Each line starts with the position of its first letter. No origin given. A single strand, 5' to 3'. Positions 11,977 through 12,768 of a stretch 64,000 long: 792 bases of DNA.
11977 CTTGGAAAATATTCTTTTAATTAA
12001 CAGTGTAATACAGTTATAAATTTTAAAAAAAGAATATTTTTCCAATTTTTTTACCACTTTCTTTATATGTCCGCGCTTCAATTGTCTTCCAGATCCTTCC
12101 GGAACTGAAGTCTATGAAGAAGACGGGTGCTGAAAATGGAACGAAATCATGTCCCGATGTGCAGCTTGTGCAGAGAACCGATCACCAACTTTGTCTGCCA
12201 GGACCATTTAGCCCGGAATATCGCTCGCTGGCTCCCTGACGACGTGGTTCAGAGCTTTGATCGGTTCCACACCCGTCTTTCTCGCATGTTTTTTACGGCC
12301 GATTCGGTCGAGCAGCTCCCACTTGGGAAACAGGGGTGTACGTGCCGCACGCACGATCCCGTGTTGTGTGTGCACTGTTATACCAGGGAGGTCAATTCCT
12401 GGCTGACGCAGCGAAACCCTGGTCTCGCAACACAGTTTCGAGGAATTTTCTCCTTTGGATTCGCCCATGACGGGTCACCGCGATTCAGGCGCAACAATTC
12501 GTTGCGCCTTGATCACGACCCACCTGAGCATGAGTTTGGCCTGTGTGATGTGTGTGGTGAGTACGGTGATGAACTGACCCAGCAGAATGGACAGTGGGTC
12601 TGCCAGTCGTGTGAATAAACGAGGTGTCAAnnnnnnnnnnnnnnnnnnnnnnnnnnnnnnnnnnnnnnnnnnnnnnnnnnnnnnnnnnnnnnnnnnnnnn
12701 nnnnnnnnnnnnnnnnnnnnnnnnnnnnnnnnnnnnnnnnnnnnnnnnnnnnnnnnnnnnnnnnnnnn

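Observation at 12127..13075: Tandem array of Cys-rich multi-zinc-ribbon paralogues next to lrp. Second copy is split by a stop plus frame change.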

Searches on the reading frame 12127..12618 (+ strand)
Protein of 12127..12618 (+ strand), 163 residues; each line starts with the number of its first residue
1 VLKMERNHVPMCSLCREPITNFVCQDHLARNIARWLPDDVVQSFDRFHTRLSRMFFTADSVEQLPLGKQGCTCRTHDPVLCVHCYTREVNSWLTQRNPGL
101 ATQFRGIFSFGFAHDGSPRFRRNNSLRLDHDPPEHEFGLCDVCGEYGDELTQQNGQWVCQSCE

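Call 3: search_protein_families(library=pfam, proteins=[window:12127-12618:+], max_evalue=1)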
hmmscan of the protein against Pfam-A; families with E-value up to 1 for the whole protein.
window:12127-12618:+ (163 aa): 1 family
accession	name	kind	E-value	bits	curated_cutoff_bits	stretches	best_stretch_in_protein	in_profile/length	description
PF11781.13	Zn_ribbon_RRN7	-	0.033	14.3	27.1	1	140-162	7-27/32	Zinc-finger of RNA-polymerase I-specific TFIIB, Rrn7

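Call 7: find_homologous_proteins(query=window:12136-12615:+, max_evalue=0.01)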
Query seq(160 aa) (160 aa): 1 proteins with E <= 0.01 among 2 candidates.
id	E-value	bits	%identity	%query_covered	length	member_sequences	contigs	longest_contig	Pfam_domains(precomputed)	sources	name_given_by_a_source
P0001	2.6e-111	387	100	100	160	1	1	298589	-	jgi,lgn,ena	-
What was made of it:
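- Tried and rejected: The word-indexed protein search with paralogue 1 alone found only itself (call 7).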

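Call 8: find_encoding_contigs(protein=P0001, flank=10000, max_places=10)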
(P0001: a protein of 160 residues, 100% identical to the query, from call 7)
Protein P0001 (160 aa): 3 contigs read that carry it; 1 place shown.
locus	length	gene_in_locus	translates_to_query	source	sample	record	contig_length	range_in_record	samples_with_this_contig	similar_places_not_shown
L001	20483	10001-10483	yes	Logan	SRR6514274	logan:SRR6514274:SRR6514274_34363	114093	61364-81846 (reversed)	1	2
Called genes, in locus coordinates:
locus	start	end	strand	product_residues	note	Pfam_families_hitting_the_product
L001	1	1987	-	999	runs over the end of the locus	PF04675:DNA_ligase_A_N, PF01068:DNA_ligase_A_M, PF04679:DNA_ligase_A_C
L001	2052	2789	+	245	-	PF01694:Rhomboid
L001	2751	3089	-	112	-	-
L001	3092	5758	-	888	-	-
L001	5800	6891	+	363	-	PF01368:DHH (weak), PF02272:DHHA1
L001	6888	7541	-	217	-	PF01269:Fibrillarin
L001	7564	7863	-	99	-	PF12840:HTH_20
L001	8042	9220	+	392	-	PF00710:Asparaginase, PF17763:Asparaginase_C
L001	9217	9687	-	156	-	PF08279:HTH_11 (faint), PF13404:HTH_AsnC-type, PF13412:HTH_24, PF12802:MarR_2 (faint), PF01037:AsnC_trans_reg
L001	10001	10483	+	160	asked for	-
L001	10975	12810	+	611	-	PF22544:HYDIN_VesB_CFA65-like_Ig (faint), PF15780:ASH (faint)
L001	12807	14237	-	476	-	-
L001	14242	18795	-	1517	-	-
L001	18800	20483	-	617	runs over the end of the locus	-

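Call 14: search_protein_families(library=ncbifam, proteins=[window:12136-12618:+], max_evalue=0.01)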
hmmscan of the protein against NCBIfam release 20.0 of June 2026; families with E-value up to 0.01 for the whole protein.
window:12136-12618:+ (160 aa): 0 families

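Call 20: search_solved_structures(query=A1, max_evalue=10)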
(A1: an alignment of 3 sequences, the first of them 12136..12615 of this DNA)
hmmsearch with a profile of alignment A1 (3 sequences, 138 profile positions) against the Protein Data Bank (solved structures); distinct sequences matched with E-value up to 10: 0.

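Call 22: list_cluster_members(proteins=[P0001, window:12127-12615:+, window:12631-12969:+, window:12974-13072:+, window:12893-13072:+, window:11355-11822:-, window:54900-57296:-, window:9026-9676:-])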
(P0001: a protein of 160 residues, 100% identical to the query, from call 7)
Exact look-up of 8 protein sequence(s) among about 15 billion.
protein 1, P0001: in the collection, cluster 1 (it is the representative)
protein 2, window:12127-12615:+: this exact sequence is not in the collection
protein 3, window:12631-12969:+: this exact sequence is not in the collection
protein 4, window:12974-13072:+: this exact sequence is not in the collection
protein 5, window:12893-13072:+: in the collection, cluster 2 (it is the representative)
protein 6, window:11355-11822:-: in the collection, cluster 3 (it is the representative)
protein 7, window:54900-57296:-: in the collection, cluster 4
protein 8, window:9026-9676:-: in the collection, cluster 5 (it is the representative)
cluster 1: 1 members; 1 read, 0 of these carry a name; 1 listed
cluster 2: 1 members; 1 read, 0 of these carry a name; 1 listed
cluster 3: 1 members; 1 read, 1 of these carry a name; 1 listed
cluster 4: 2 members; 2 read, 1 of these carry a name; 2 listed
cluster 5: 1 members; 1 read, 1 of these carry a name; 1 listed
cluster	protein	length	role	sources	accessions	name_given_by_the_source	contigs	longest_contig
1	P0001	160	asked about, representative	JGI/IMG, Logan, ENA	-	-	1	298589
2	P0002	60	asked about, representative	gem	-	-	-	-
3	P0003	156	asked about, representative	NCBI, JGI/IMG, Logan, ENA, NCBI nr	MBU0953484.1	MAG: Lrp/AsnC family transcriptional regulator [Nanoarchaeota archaeon] | Lrp/AsnC family transcriptional regulator [Nanoarchaeota archaeon]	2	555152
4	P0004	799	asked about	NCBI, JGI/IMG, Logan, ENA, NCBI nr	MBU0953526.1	MAG: valine--tRNA ligase [Nanoarchaeota archaeon] | valine--tRNA ligase [Nanoarchaeota archaeon]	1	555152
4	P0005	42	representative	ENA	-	-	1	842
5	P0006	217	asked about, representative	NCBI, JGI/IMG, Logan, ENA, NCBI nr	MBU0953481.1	MAG: fibrillarin-like rRNA/tRNA 2'-O-methyltransferase [Nanoarchaeota archaeon] | fibrillarin-like rRNA/tRNA 2'-O-methyltransferase [Nanoarchaeota archaeon]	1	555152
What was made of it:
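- NCBI annotation and the Logan gene caller did not call paralogue 2 or the 33-aa ORF (calls 8, 22).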

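Call 23: search_protein_representatives(alignment_id=A1)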
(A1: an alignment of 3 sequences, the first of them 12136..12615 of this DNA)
Query: 3 sequences, 138 profile positions. Proteins with E-value up to 0.001 (for the whole library): 105; up to 1e-10: 50; up to 1e-30: 0. The best 105 are listed.
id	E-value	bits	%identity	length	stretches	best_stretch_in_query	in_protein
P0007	1.5e-26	109.4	-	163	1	1-137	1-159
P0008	3.4e-26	108.2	-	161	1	1-138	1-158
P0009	3.4e-26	108.2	-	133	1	1-99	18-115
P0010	2.2e-25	105.6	-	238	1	1-138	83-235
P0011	3.2e-25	105.1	-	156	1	6-137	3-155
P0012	6.0e-25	104.2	-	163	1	5-137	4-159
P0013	1.1e-24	103.3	-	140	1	7-137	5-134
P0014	2.5e-24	102.2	-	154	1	6-137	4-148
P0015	2.6e-24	102.1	-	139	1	11-133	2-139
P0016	5.1e-24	101.2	-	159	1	7-137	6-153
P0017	7.6e-24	100.6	-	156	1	7-138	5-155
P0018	8.4e-24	100.5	-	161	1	4-137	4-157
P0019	2.4e-23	99.0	-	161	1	4-137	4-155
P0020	3.9e-23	98.4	-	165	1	7-137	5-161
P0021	6.3e-23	97.7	-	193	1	5-138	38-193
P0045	1.4e-14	70.7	-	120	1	5-98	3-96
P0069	4.3e-08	49.6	-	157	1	5-137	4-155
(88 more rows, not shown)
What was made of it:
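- On Unnamed DPANN 12-Cys family (this work; representatives P0007-P0069, P0111-P0138): The exhaustive library search found 105 clusters with E<=1e-3 and 50 with E<=1e-10 (call 23).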

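Call 28: find_homologous_proteins(query=A2, max_evalue=0.001)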
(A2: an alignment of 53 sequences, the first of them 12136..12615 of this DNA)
Query A2 (53 sequences) (160 aa, profile of the alignment): 36 proteins with E <= 0.001 among 601 candidates.
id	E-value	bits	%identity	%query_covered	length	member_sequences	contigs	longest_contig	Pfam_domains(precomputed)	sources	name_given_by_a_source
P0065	2.0e-42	163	25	98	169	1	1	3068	-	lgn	-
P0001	1.5e-41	160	100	100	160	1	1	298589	-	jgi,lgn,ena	-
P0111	1.5e-38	150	23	96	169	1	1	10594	-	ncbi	ncbi:MAG: hypothetical protein ABEK17_04395 [Candidatus Aenigmatarchaeota archaeon]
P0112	1.7e-37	147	23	95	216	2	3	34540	-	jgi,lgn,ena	-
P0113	4.4e-35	139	24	97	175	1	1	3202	-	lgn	-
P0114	1.8e-34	137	24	98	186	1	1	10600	-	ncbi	-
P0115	3.7e-34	136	28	97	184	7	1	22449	-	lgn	-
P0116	4.6e-34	136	25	95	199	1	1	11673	-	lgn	-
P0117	5.9e-34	135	26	95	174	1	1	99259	-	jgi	jgi:hypothetical protein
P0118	9.6e-34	135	26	98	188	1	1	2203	-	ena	-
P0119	1.9e-33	134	27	98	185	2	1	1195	-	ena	-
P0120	1.9e-33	134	22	97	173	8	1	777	-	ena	-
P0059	2.3e-33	133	25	95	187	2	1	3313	-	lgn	-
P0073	2.4e-33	133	25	95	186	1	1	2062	-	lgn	-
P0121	4.0e-33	133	23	99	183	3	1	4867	-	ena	-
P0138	4.5e-28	116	26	96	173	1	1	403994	-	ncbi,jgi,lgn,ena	-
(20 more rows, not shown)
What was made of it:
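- Tried and rejected: With the family alignment it found 36 proteins, all named 'hypothetical' or unnamed (call 28).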

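Call 32: find_related_loci(query=A3, collection=genome_contigs, flank=4000)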
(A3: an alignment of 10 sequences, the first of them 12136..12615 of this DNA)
Query A3 (160 aa) in genome_contigs; peptide patterns used: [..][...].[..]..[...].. (x = any residue, [..] = any of these).
126 stretches matched a pattern; 8 encode a relative of the query (tblastn E <= 1e-3); 8 distinct loci.
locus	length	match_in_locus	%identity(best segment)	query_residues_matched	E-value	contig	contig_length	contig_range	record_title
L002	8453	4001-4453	39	8-159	2e-29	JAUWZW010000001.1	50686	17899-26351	MAG: Candidatus Aenigmatarchaeota archaeon isolate CSMAG_2746 CSMAG_2746_k141_230262_length_50686_cov_33.9856, whole gen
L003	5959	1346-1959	35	9-160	2e-28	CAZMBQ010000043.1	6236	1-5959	MAG TPA_asm: uncultured archaeon isolate SRP141376_co2_348 genome assembly, contig: NODE_21285_length_6236_cov_3.400421,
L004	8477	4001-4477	37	6-159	1e-28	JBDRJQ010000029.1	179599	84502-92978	MAG: Nanoarchaeota archaeon isolate MEGAHIT-group-1.660 k141_3225184, whole genome shotgun sequence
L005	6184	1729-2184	34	6-159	4e-26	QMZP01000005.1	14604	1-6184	MAG: Candidatus Aenigmatarchaeota archaeon isolate B8_G16 B8_Guay16_scaffold_02442, whole genome shotgun sequence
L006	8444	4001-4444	33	8-159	3e-21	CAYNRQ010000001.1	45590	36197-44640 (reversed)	MAG TPA_asm: uncultured archaeon isolate binchicken_co19_608 genome assembly, contig: NODE_945_length_45590_cov_9.305501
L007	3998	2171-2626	30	6-159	7e-17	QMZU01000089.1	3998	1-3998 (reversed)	MAG: Candidatus Aenigmatarchaeota archaeon isolate B50_G15 B50_Guay15_scaffold_11991, whole genome shotgun sequence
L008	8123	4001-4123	46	125-159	1e-8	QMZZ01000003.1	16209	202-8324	MAG: Candidatus Aenigmatarchaeota archaeon isolate B14_G16 B14_Guay16_scaffold_01940, whole genome shotgun sequence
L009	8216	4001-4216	27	77-159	1e-7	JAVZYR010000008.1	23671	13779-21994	MAG: Candidatus Aenigmatarchaeota archaeon isolate JZ-3_201901_bins_3 JZ-3_201901_bins_3_scaffold_8, whole genome shotgu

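Call 36: find_related_loci(query=A3, collection=metagenome_contigs, flank=3000)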
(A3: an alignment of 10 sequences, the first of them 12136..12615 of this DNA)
Query A3 (160 aa) in metagenome_contigs; peptide patterns used: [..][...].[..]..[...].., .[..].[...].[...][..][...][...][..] (x = any residue, [..] = any of these).
264 stretches matched a pattern; 41 encode a relative of the query (tblastn E <= 1e-3); 41 distinct loci.
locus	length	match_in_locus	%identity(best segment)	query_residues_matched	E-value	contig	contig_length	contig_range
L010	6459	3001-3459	38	6-159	5e-32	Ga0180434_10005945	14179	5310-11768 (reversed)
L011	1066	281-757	36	6-159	5e-32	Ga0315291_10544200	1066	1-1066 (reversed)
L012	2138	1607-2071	40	3-159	2e-30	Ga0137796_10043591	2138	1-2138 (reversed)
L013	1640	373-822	37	8-159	2e-30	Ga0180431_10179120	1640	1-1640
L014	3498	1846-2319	37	1-159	2e-29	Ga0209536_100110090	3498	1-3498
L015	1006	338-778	36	8-159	1e-29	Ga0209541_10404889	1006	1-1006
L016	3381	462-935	35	1-159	1e-28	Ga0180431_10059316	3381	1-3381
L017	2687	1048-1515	34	1-160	2e-28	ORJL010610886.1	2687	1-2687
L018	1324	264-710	37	8-160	5e-29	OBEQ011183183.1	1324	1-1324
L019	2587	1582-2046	35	6-159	1e-27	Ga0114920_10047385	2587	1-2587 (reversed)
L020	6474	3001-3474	37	1-159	1e-27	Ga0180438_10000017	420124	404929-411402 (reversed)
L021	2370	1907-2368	34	6-154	2e-27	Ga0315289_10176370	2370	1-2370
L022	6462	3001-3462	36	2-159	1e-27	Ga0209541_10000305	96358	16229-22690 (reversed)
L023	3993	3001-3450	36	8-159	1e-27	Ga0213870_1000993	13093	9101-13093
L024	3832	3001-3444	35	8-159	4e-26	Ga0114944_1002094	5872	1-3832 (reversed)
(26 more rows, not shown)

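Call 38: find_encoding_contigs(protein=P0009, flank=5000)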
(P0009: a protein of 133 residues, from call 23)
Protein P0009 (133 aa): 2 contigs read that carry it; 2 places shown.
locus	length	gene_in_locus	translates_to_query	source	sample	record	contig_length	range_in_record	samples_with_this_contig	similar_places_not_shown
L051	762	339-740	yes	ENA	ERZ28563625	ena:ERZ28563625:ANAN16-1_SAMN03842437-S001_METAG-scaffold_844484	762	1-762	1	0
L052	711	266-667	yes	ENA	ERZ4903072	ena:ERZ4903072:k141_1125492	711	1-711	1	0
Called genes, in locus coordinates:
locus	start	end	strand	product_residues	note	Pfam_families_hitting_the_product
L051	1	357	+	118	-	?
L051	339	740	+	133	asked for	-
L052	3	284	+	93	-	?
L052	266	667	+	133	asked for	-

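Call 39: find_encoding_contigs(protein=P0045, flank=5000)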
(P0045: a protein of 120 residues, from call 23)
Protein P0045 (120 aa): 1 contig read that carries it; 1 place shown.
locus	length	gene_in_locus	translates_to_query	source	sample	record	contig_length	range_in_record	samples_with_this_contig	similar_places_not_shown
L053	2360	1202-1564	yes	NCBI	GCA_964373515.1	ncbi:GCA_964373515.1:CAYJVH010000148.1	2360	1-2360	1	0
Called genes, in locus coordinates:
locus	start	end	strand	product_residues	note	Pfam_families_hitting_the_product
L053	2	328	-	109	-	?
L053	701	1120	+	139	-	-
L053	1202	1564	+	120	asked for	-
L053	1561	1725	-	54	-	-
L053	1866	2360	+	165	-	?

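Call 49: search_protein_families(library=pfam, alignment_id=A2, max_evalue=0.01)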
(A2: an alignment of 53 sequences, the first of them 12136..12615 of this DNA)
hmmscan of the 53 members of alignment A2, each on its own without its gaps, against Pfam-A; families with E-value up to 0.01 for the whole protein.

A. member 1, window:12136-12615:+ (160 aa): 0 families

B. families by the number of members that match (of 53 scanned): 6 families
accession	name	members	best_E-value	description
PF24458.1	DUF7573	7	0.0002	Domain of unknown function (DUF7573)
PF12773.13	DZR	5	1.8e-05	Double zinc ribbon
PF08274.17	Zn_Ribbon_YjdM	2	1e-05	PhnA Zinc-Ribbon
PF11781.13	Zn_ribbon_RRN7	1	7e-05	Zinc-finger of RNA-polymerase I-specific TFIIB, Rrn7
PF18508.7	zf_C2H2_13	1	0.001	Zinc finger domain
PF18912.6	DZR_2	1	0.0055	Double zinc ribbon domain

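Call 50: predict_structure(alignment_id=A5)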
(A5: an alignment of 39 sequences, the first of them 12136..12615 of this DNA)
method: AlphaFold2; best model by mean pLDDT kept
length: 160 residues; sequences in the alignment: 39
mean_pLDDT: 77.5   pTM: 0.60
mean pLDDT of the five models: 77.5, 77.0, 76.2, 75.6, 75.4
residues with pLDDT >= 90: 71; 70-90: 36; 50-70: 28; < 50: 25
segments of 3 or more residues with pLDDT < 50: 110-133
pLDDT, mean of each block of 10 residues (from residue 1): 75 87 92 96 93 64 58 77 95 95 75 42 34 74 89 93
secondary structure, 60 per line:
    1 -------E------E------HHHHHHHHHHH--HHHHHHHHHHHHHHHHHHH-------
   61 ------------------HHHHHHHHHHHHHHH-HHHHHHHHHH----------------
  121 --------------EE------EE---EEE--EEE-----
elements in order: H22-32 H35-53 H79-93 H95-104 E148-150 E153-155
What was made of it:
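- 12136..12618 (+): Paralogue 1: full-length family member (160 aa; the alternative GTG start at 12127 gives 163 aa). It has the N-domain with two Zn-binding repeats, a disordered linker, and the C-terminal Zn ribbon. AF2: N-domain and ribbon have pLDDT ~90, linker residues 110-133 are below 50 (call 50).
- Closest known: Generic zinc ribbons. Same: The C-terminal module has the CxxC-x15-CxxC two-knuckle, beta-strand pattern (strands at 148-150 and 153-155 in the AF2 model, call 50).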

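Call 53: fold_search(model_id=the predicted structure, library=pdb)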
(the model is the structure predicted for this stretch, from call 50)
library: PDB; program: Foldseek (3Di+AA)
matches with E <= 10: 28; with E <= 0.001: 0
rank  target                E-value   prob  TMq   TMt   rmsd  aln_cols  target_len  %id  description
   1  2gvi                  6.6e-01  0.12  0.15  0.12  17.1        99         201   18  Crystal structure of a putative formylmethanofuran dehydrogenase subunit e (ta1109) from thermoplasma acidophilum at 1.8 (released 2006-06-13)
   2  6xgx_B                2.6e+00  0.11  0.24  0.13   9.5       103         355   14  ISCth4 transposase, strand transfer complex 1, STC1 (released 2020-10-14)
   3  2dlo_MODEL_1_A        2.8e+00  0.51  0.16  0.30   1.7        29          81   17  Solution structure of the second LIM domain of human Thyroid receptor-interacting protein 6 (released 2006-10-20)
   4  2xjz_B                3.2e+00  0.41  0.15  0.19   3.0        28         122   36  Crystal structure of the LMO2:LDB1-LID complex, C2 crystal form (released 2010-07-21)
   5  9k6k_C                3.9e+00  0.30  0.15  0.17   2.1        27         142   22  monkeypox thymidine kinase (released 2025-04-16)
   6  6ig0_A                3.9e+00  0.10  0.15  0.05   9.8        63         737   17  Type III-A Csm complex, Cryo-EM structure of Csm-CTR1, ATP bound (released 2018-12-12)
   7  2wvw_I                4.1e+00  0.06  0.18  0.24   6.9        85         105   13  Cryo-EM structure of the RbcL-RbcX complex (released 2010-01-19)
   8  3hyb_A                4.1e+00  0.06  0.18  0.22   6.9        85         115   13  Crystal structure of RbcX from Anabaena, crystal form II (released 2010-01-19)
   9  5lcz_B                4.1e+00  0.04  0.19  0.16  12.0       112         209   15  Chimeric GST (released 2016-09-21)
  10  1ev9_A                4.1e+00  0.04  0.20  0.16  12.2       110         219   17  RAT GLUTATHIONE S-TRANSFERASE A1-1 MUTANT W21F WITH GSO3 BOUND (released 2001-02-07)
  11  8fvy_d                4.4e+00  0.23  0.13  0.23   2.0        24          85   29  40S subunit of the Giardia lamblia 80S ribosome (released 2024-01-24)
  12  2xjz_D                5.3e+00  0.30  0.13  0.16   1.3        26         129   31  Crystal structure of the LMO2:LDB1-LID complex, C2 crystal form (released 2010-07-21)
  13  6ifu_A                5.6e+00  0.03  0.15  0.06  11.9       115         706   15  Cryo-EM structure of type III-A Csm-CTR2-dsDNA complex (released 2018-12-12)
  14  1ev4_A                5.6e+00  0.02  0.17  0.13  13.7       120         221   13  RAT GLUTATHIONE S-TRANSFERASE A1-1: MUTANT W21F/F220Y WITH GSO3 BOUND (released 2001-02-07)
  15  9fvr_B                6.0e+00  0.11  0.31  0.33   5.6       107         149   16  Transcription repressor NrdR from E. coli, ATP/dATP-bound state, SeMet protein (released 2025-03-19)
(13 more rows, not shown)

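Call 62: find_related_loci(query=A3, collection=viral_contigs, flank=3000)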
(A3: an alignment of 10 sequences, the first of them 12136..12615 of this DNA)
Query A3 (160 aa) in viral_contigs; peptide patterns used: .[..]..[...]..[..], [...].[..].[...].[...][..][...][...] (x = any residue, [..] = any of these).
107 stretches matched a pattern, but none encodes a relative of the query by tblastn (E <= 1e-3).
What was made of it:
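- Tried and rejected: A scan of viral contigs found no family member (call 62).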
